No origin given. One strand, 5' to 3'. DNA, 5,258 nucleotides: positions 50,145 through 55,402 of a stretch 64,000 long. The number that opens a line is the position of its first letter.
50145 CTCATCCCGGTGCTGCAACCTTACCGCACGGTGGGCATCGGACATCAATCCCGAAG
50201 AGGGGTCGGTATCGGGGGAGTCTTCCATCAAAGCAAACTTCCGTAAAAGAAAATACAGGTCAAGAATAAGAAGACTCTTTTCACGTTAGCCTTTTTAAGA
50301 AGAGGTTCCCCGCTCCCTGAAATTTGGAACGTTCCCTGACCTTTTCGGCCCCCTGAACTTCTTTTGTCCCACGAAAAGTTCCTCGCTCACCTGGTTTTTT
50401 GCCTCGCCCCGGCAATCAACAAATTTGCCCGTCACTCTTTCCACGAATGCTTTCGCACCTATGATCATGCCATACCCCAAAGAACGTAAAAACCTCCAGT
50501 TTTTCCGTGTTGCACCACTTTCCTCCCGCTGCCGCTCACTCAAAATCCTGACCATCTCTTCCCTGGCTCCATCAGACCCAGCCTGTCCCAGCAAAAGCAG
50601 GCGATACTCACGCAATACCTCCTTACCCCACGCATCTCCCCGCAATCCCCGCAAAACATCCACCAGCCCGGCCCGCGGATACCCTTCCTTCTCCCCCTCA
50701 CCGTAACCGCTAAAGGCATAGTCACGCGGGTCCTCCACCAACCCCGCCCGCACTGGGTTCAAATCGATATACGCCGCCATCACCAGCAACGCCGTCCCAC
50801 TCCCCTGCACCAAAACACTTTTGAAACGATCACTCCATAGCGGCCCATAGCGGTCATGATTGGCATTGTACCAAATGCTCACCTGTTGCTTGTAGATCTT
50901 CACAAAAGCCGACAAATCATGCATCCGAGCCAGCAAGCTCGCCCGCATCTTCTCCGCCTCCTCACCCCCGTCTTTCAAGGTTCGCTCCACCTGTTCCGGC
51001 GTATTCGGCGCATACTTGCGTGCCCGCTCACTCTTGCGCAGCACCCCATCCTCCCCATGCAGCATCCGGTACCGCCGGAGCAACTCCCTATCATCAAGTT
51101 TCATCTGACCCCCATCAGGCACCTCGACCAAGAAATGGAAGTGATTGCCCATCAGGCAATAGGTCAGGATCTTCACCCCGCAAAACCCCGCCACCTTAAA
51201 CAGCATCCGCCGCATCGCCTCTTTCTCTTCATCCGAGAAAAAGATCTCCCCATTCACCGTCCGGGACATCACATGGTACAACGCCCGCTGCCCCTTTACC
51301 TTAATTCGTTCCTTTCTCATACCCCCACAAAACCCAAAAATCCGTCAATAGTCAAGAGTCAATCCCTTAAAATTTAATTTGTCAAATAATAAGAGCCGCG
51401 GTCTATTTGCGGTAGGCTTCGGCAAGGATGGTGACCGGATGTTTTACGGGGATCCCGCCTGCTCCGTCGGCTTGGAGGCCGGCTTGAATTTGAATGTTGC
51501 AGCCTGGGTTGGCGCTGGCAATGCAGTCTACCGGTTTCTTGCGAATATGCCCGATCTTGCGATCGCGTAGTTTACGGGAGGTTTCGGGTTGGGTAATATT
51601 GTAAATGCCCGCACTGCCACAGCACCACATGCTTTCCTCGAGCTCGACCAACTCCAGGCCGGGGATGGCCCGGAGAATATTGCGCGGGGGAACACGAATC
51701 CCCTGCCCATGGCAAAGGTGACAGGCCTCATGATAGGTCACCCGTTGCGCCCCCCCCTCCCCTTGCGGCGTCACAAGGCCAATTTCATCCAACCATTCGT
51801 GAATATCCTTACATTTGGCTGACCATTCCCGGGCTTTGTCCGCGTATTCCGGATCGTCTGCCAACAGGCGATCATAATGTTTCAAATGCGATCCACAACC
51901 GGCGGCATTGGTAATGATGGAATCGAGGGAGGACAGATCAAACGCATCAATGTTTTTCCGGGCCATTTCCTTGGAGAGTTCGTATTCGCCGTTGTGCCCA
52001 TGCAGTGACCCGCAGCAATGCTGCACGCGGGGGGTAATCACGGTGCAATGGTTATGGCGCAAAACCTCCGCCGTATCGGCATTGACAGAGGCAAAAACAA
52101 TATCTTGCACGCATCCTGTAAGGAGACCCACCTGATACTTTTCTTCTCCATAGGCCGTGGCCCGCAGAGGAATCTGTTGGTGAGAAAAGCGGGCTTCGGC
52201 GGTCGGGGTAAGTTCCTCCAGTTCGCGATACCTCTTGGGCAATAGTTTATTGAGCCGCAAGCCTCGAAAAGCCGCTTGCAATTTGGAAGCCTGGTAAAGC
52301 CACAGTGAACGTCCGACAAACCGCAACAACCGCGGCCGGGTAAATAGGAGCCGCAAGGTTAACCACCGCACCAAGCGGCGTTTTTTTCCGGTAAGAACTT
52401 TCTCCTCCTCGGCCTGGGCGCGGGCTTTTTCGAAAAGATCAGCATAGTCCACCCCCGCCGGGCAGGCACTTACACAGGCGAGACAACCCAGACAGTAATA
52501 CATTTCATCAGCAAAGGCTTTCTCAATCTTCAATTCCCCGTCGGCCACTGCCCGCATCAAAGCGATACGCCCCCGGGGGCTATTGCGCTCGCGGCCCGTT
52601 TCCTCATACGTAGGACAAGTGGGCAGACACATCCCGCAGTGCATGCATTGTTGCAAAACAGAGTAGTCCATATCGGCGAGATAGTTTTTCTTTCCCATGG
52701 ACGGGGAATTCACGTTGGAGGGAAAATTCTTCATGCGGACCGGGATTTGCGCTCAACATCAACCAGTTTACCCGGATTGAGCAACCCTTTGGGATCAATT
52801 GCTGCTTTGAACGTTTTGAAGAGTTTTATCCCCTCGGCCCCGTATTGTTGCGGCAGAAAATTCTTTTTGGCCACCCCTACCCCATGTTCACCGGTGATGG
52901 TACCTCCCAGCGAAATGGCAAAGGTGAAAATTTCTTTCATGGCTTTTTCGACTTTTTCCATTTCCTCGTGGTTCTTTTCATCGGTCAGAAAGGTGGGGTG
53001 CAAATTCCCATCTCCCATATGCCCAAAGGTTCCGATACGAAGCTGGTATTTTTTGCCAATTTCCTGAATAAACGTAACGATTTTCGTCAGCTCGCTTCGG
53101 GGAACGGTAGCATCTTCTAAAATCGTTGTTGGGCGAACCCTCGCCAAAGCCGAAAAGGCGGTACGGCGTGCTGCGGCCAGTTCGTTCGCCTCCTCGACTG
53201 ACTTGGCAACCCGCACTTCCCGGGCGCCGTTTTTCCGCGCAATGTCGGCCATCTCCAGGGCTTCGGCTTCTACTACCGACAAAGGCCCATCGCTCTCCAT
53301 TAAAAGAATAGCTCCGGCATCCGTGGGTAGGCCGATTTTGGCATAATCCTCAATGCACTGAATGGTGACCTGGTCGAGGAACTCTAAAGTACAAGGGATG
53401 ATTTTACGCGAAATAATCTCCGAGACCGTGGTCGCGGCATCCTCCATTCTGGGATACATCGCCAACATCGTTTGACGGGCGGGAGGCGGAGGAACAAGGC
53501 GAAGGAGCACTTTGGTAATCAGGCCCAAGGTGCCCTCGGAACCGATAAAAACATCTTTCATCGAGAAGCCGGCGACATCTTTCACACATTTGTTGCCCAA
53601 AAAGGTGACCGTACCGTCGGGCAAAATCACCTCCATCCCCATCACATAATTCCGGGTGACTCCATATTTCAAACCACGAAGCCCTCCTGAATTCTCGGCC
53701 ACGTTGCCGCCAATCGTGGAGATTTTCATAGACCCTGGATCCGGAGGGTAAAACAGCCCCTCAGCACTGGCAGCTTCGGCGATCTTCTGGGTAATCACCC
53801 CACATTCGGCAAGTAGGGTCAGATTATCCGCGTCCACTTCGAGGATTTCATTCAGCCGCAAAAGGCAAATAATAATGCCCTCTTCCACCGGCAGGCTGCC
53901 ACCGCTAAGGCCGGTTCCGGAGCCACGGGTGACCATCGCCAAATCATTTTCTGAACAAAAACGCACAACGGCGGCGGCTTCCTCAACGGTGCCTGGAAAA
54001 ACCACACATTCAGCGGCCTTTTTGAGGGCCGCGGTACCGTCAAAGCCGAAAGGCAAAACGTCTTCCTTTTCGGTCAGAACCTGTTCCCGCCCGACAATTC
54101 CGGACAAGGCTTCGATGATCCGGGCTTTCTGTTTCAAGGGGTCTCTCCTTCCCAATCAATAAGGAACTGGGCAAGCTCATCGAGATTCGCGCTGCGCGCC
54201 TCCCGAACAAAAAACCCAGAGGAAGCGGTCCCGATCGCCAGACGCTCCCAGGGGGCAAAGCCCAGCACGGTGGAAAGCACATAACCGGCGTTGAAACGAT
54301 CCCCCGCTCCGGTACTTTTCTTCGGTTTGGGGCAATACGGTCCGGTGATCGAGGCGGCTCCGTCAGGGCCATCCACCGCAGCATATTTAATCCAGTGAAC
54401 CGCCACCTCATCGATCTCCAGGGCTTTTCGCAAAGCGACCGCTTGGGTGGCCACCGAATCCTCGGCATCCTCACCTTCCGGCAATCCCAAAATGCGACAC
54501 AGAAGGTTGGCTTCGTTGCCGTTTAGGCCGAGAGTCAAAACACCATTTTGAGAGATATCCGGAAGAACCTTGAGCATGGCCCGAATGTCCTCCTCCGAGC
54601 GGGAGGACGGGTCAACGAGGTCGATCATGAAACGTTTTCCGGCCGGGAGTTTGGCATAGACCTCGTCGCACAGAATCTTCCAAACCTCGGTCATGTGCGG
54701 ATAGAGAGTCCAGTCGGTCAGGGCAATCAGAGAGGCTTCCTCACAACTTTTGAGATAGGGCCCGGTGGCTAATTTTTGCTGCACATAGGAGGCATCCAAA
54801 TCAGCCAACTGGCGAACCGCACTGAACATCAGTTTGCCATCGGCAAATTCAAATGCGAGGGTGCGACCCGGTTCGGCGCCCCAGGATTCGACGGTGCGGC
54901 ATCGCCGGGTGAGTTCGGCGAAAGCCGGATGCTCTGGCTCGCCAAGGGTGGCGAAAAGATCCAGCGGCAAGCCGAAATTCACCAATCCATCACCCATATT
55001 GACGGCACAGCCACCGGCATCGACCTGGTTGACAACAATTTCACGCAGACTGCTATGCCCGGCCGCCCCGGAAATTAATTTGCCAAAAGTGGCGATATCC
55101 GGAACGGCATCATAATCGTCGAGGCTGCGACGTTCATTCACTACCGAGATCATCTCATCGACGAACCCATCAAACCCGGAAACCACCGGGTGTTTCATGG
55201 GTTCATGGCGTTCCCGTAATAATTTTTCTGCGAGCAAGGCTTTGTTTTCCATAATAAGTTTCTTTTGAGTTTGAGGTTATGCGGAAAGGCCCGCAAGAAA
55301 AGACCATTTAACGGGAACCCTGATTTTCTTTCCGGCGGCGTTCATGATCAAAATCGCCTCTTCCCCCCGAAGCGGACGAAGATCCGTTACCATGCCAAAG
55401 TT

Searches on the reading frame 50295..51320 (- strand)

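Call 76: search_protein_families(library=pfam, proteins=[window:50295-51320:-], max_evalue=0.00001)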
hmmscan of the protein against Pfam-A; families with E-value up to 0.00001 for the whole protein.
window:50295-51320:- (341 aa): 1 family
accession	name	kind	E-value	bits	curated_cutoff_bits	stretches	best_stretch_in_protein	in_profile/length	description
PF01797.21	Y1_Tnp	-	1.5e-09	38.4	23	0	14-69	6-61/121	Transposase IS200 like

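Call 77: search_protein_families(library=ncbifam, proteins=[window:50295-51320:-], max_evalue=0.01)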
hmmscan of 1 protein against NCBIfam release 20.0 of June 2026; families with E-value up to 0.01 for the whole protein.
window:50295-51320:- (341 aa): 1 family
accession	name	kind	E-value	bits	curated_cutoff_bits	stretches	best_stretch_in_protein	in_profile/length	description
NF047646.1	REP_Tyr_transpos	equivalog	4e-15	56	80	2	134-204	70-146/146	REP-associated tyrosine transposase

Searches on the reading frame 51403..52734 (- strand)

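Call 76: search_protein_families(library=pfam, proteins=[window:51403-52734:-], max_evalue=0.00001)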
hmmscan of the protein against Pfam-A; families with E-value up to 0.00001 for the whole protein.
window:51403-52734:- (443 aa): 7 families
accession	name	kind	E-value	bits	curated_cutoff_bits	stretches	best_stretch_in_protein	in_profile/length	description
PF02754.22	CCG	-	1.1e-31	109.2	20.6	2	332-417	1-85/85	Cysteine-rich domain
PF13183.11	Fer4_8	-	1.3e-13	51.7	27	1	27-95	2-68/68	4Fe-4S dicluster domain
PF13534.11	Fer4_17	-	2.8e-10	41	22.2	1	29-96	1-61/61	4Fe-4S dicluster domain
PF12838.12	Fer4_7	-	4.3e-09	37.1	27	1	29-95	1-52/52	4Fe-4S dicluster domain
PF13237.11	Fer4_10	-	4.5e-08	33.3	25.5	1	26-92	5-53/53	4Fe-4S dicluster domain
PF13187.11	Fer4_9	-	2.4e-07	31.1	27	0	80-109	1-30/52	4Fe-4S dicluster domain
PF13484.11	Fer4_16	-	2.1e-06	28.8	30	1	29-93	1-65/66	4Fe-4S double cluster binding domain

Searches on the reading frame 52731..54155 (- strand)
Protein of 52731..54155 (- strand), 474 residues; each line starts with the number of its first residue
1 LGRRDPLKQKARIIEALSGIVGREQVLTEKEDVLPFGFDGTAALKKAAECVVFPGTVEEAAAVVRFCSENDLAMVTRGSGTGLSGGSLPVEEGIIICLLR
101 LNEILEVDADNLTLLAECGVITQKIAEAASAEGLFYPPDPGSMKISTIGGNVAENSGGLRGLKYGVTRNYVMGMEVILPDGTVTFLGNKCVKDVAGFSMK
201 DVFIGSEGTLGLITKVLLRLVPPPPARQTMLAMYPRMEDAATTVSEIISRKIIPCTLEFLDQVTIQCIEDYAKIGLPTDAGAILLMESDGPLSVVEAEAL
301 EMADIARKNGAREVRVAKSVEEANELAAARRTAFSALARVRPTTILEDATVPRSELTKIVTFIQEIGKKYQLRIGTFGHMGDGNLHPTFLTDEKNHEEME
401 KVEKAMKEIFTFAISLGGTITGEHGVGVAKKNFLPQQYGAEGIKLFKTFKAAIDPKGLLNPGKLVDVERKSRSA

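Call 76: search_protein_families(library=pfam, proteins=[window:52731-54155:-], max_evalue=0.00001)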
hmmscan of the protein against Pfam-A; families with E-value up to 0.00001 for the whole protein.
window:52731-54155:- (474 aa): 2 families
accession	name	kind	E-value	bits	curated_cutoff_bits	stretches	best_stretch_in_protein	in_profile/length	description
PF02913.24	FAD-oxidase_C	-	3.7e-72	243.5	21.2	1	224-464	2-248/248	FAD linked oxidases, C-terminal domain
PF01565.28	FAD_binding_4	-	4.3e-38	130.6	26.4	1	49-184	2-136/139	FAD binding domain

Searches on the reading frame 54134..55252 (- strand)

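Call 76: search_protein_families(library=pfam, proteins=[window:54134-55252:-], max_evalue=0.00001)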
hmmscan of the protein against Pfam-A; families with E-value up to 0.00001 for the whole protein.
window:54134-55252:- (372 aa): 1 family
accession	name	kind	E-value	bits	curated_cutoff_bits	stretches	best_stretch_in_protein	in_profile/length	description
PF25270.1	Khk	-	7.2e-48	164.1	35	1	22-364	24-362/365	Prokaryotic ketohexokinase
